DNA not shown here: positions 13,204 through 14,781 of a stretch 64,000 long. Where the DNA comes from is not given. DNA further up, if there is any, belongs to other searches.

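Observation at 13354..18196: Seamlessly inserted low-GC island encoding a PrimPol, a Zn-ribbon membrane protein and a DExH SF2 helicase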

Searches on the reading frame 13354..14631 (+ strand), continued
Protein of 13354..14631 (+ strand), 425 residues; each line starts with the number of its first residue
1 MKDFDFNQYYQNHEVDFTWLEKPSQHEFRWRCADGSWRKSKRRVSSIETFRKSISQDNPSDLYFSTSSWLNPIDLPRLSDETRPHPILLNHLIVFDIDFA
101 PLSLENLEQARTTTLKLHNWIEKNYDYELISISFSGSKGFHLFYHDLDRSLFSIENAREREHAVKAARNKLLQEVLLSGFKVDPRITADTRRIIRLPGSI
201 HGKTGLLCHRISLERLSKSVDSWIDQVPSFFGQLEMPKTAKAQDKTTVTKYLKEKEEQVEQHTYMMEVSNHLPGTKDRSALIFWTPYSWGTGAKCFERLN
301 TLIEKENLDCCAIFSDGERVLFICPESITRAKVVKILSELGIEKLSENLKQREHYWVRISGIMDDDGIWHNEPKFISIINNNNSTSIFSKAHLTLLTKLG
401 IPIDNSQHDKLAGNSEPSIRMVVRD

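Call 84: find_homologous_proteins(query=A7, max_evalue=1e-20)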
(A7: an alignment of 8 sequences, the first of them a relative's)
Query A7 (8 sequences) (434 aa, profile of the alignment): 184 proteins with E <= 1e-20 among 8000 candidates; the best 120 are listed.
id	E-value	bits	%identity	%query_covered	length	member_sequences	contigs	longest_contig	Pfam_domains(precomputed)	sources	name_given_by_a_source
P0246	1.5e-192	658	41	99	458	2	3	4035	PF01896.26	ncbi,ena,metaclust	metaclust:\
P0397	4.4e-190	650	39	98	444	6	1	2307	PF01896.26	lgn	-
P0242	3.4e-184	631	100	100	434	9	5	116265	PF01896.26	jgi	-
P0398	1.2e-182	626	43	98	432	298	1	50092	PF01896.26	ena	-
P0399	3.1e-181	621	42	98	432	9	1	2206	PF01896.26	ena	-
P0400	7.3e-179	613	50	99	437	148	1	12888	-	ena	-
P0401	1.0e-178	613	42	98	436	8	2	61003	PF01896.26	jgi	-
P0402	1.1e-176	606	49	99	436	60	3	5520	-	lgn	-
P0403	1.3e-176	606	51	98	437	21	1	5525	-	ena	-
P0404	1.8e-175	602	50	99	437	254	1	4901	-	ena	-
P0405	1.2e-174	599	45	100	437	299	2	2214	PF01896.26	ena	-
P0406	8.9e-173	593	48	99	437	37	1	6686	-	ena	-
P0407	1.0e-172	593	46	99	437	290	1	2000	-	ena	-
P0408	1.8e-172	592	75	100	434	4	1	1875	PF01896.26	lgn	-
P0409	7.6e-172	590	47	99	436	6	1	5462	-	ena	-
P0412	7.3e-171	587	48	98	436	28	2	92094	PF01896.26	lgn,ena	-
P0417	1.1e-170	586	49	98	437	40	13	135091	-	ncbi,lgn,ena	-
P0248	1.9e-170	585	39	92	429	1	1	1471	PF01896.26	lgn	-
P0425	1.2e-169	583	45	99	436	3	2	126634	PF01896.26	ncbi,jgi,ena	jgi:hypothetical protein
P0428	2.6e-167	575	42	98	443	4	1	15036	PF01896.26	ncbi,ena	-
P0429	7.3e-167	574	41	93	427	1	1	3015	PF01896.26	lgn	-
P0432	1.2e-165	570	45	98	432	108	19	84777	-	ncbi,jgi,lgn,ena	-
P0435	3.3e-159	548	41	98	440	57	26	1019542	PF01896.26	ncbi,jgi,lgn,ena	-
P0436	5.8e-159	548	41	98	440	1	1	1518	PF01896.26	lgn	-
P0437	8.1e-159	547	39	99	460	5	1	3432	PF01896.26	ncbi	-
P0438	1.1e-158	547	45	95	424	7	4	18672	PF01896.26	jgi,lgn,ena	-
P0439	3.5e-158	545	40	94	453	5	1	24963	PF01896.26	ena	-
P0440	3.8e-156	538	45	95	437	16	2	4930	PF01896.26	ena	-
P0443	6.4e-155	534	52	100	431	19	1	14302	PF01896.26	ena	-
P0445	8.1e-155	534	42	98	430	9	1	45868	PF01896.26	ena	-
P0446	1.3e-154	533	44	99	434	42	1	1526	PF01896.26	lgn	-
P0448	6.2e-154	531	42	95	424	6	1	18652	PF01896.26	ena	-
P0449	8.5e-154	531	43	95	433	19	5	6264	PF01896.26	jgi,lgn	-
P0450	9.1e-154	531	48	99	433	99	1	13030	PF01896.26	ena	-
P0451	2.3e-153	529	51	99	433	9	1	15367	PF01896.26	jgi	-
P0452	5.3e-153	528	49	99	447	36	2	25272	PF01896.26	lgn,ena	-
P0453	1.4e-152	527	51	99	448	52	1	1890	PF01896.26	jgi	-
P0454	5.0e-152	525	47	99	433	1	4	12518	PF01896.26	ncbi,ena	-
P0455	5.7e-152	525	42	95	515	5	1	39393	PF01896.26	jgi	-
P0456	2.4e-151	523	47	99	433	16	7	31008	PF01896.26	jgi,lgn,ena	-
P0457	7.1e-151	521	44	96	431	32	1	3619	PF01896.26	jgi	jgi:hypothetical protein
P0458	1.8e-150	520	40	95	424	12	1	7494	PF01896.26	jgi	-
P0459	2.4e-150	519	42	97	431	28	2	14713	PF01896.26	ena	-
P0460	4.5e-150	518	42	94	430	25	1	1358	PF01896.26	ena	-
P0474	3.2e-146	506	41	97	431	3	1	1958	PF01896.26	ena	-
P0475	4.2e-146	505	41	97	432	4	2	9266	PF01896.26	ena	-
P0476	5.1e-146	505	40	97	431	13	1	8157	PF01896.26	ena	-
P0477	5.2e-146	505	41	97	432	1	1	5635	PF01896.26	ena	-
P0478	8.5e-146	504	41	95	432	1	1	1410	PF01896.26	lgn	-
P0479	9.6e-146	504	42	95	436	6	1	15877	PF01896.26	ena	-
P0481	2.2e-145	503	42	97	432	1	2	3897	PF01896.26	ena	-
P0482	2.6e-145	503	42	97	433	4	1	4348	PF01896.26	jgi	jgi:DNA primase catalytic subunit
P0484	2.9e-145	502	42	97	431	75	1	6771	PF01896.26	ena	-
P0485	7.1e-145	501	43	95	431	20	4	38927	PF01896.26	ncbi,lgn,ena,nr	ncbi:MAG: hypothetical protein CMA99_07270 [Euryarchaeota archaeon]|nr:hypothetical protein [Euryarc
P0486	8.3e-145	501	42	95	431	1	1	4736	PF01896.26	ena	-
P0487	1.2e-144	500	42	95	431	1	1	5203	PF01896.26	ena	-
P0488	1.4e-144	500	42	95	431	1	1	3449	PF01896.26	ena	-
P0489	1.9e-144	500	38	98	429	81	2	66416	PF01896.26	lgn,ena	-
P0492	1.1e-142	494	41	95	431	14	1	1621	PF01896.26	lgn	-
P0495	5.9e-141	488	41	94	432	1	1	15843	PF01896.26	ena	-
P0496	1.5e-140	487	39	98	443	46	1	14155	PF01896.26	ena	-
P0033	2.2e-137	477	40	95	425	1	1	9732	PF01896.26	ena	-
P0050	7.1e-137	475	40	94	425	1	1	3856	PF01896.26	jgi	-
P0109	1.2e-136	474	41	95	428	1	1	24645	PF01896.26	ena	-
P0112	1.3e-136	474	41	95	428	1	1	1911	PF01896.26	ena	-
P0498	1.6e-136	474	39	99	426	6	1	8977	PF01896.26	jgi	jgi:DNA primase catalytic subunit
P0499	2.4e-136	473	39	98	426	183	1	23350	PF01896.26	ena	-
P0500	2.6e-136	473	38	99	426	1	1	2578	PF01896.26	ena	-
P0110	2.8e-136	473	41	95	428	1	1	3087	PF01896.26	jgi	-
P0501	3.2e-136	473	39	99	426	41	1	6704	PF01896.26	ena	-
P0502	3.4e-135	469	46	84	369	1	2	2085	PF01896.26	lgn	-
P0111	4.6e-135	469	39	95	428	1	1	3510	PF01896.26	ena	-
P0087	6.2e-135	468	39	95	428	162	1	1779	PF01896.26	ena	-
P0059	1.0e-134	468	40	95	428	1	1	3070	PF01896.26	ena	-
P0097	1.1e-134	468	40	95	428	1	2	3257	PF01896.26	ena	-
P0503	1.4e-134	467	38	99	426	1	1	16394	PF01896.26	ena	-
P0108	1.5e-134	467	39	95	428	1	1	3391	PF01896.26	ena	-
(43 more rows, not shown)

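Call 85: find_encoding_contigs(protein=P0435, flank=8000, max_places=1)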
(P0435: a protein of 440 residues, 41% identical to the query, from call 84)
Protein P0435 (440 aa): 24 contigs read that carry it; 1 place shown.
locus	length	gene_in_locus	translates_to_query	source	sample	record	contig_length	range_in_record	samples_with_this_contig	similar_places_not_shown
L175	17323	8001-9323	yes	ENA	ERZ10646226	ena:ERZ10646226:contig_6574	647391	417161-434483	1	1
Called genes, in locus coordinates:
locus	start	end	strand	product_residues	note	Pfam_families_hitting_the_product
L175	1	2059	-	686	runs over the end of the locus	PF00308:Bac_DnaA (weak)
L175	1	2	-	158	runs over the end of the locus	PF03692:CxxCxxCC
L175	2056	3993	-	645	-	-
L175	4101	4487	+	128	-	PF03745:DUF309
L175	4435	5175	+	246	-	-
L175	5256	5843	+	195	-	-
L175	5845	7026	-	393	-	PF00155:Aminotran_1_2, PF00266:Aminotran_5 (weak)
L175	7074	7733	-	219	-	PF00849:PseudoU_synth_2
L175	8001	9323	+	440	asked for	PF01896:DNA_primase_S (faint)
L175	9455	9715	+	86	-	-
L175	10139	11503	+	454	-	PF00082:Peptidase_S8 (faint)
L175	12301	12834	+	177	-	-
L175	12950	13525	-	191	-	-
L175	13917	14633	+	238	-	-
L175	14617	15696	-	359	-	-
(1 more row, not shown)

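Call 86: find_encoding_contigs(protein=P0242, flank=8000, max_places=1)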
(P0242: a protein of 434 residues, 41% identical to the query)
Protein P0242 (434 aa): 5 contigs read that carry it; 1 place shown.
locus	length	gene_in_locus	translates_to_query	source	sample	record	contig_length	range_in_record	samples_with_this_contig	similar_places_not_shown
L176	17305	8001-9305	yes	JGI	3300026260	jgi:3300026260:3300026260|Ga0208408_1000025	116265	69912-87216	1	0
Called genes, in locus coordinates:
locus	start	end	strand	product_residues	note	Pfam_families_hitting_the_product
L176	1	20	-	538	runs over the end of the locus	PF01293:PEPCK_ATP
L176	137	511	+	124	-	PF09996:DUF2237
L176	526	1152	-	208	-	PF01810:LysE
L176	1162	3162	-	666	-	PF13424:TPR_12 (faint)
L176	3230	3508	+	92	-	-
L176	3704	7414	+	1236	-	-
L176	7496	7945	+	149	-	PF09980:DUF2214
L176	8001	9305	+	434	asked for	PF01896:DNA_primase_S (faint)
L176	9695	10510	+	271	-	-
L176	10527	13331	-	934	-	PF00270:DEAD (faint), PF04851:ResIII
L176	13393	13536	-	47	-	-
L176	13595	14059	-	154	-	PF04073:tRNA_edit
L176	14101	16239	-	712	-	PF04258:Peptidase_A22B (faint), PF06550:SPP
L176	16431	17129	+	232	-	PF22769:DCD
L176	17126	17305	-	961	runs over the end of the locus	PF00270:DEAD, PF04851:ResIII, PF00271:Helicase_C, PF08494:DEAD_assoc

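Call 87: find_encoding_contigs(protein=P0417, flank=8000, max_places=1)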
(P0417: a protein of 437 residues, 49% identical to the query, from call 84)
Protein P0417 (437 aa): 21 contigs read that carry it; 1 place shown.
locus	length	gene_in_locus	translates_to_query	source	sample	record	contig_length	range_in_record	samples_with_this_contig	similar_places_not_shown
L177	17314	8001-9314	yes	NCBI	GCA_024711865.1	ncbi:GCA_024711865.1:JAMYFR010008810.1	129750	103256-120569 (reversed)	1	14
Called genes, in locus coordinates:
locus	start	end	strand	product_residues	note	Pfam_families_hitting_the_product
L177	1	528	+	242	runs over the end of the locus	PF02665:Nitrate_red_gam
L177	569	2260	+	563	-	PF07690:MFS_1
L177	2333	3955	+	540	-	PF07690:MFS_1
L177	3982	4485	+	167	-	PF01814:Hemerythrin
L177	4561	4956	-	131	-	PF07883:Cupin_2, PF05899:Cupin_3 (weak)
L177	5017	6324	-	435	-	PF26146:PI-PLC_X, PF26178:Rv2075c_cat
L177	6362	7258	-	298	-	PF03976:PPK2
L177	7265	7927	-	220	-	PF00121:TIM, PF05690:ThiG (weak)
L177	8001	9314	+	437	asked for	-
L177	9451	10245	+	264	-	-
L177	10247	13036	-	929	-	PF00270:DEAD (faint), PF04851:ResIII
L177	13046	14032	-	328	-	PF00483:NTP_transferase, PF12804:NTP_transf_3, PF24894:Hexapep_GlmU (weak), PF25084:LbH_EIF2B, PF25087:GMPPB_C (weak)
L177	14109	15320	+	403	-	PF08442:ATP-grasp_2, PF24948:Citrate_synth_N, PF00549:Ligase_CoA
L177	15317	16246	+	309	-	PF02629:CoA_binding, PF00549:Ligase_CoA, PF13607:Succ_CoA_lig (weak)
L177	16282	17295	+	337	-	PF00494:SQS_PSY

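Call 88: list_cluster_members(proteins=[P0435, P0417, P0242, P0398, P0412, P0425, P0432, P0485, P0246, P0428])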
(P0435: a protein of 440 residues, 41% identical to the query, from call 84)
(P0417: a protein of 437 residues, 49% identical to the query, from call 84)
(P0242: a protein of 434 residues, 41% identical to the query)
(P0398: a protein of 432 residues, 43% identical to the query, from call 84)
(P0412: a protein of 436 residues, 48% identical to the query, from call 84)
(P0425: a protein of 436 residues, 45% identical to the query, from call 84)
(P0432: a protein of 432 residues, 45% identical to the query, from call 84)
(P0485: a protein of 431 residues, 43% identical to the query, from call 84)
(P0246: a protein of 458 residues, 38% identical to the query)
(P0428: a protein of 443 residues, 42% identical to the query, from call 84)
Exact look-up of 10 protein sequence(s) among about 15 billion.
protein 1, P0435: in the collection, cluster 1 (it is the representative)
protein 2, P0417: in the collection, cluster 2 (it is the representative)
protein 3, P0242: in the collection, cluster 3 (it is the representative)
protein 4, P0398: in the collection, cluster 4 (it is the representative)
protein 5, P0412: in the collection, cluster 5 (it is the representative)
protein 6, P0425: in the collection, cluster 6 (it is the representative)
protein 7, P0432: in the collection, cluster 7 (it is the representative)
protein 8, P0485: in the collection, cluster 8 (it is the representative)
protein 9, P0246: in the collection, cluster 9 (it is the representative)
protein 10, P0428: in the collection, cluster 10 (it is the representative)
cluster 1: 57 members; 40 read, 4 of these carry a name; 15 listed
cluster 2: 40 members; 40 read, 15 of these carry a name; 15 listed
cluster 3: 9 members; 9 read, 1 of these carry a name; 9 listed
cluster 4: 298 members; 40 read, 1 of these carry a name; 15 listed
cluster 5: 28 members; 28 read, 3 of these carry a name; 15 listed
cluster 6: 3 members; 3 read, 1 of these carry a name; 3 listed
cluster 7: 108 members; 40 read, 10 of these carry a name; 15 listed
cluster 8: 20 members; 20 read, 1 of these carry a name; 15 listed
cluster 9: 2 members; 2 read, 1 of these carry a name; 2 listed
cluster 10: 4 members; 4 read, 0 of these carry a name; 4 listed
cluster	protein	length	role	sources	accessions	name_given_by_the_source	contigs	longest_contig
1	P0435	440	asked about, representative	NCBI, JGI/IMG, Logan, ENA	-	-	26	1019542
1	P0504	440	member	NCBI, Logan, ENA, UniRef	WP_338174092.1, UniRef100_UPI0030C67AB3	hypothetical protein [Candidatus Poseidonia alphae] | hypothetical protein n=1 Tax=Candidatus Poseidonia alphae TaxID=1915863 ...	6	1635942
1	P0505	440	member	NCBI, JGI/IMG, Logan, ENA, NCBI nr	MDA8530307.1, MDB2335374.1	hypothetical protein N9K54_03140 [Candidatus Poseidonia alphae] | hypothetical protein [Candidatus Poseidonia alphae]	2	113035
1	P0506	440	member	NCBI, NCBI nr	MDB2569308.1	hypothetical protein N9X52_03000 [Candidatus Poseidonia alphae] | hypothetical protein [Candidatus Poseidonia alphae]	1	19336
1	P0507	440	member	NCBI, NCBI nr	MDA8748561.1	hypothetical protein N9M68_00310 [Candidatus Poseidonia alphae] | hypothetical protein [Candidatus Poseidonia alphae]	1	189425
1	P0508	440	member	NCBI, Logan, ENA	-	-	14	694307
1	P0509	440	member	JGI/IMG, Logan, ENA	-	-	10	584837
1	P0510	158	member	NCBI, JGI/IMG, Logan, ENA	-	-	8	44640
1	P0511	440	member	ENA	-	-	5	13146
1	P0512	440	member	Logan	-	-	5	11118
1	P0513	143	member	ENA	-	-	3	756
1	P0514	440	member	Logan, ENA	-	-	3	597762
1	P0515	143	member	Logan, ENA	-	-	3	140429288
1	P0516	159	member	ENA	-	-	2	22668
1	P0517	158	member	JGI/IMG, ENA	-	-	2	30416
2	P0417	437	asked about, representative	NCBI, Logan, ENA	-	-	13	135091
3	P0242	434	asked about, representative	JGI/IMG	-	-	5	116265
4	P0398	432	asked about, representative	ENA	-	-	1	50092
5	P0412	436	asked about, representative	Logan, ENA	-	-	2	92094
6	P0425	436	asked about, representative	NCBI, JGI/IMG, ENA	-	hypothetical protein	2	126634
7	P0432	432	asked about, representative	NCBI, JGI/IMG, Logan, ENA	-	-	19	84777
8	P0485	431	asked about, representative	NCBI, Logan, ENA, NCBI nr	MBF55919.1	MAG: hypothetical protein CMA99_07270 [Euryarchaeota archaeon] | hypothetical protein [Euryarchaeota archaeon]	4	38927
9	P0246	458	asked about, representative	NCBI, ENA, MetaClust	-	\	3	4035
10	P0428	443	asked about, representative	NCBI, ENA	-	-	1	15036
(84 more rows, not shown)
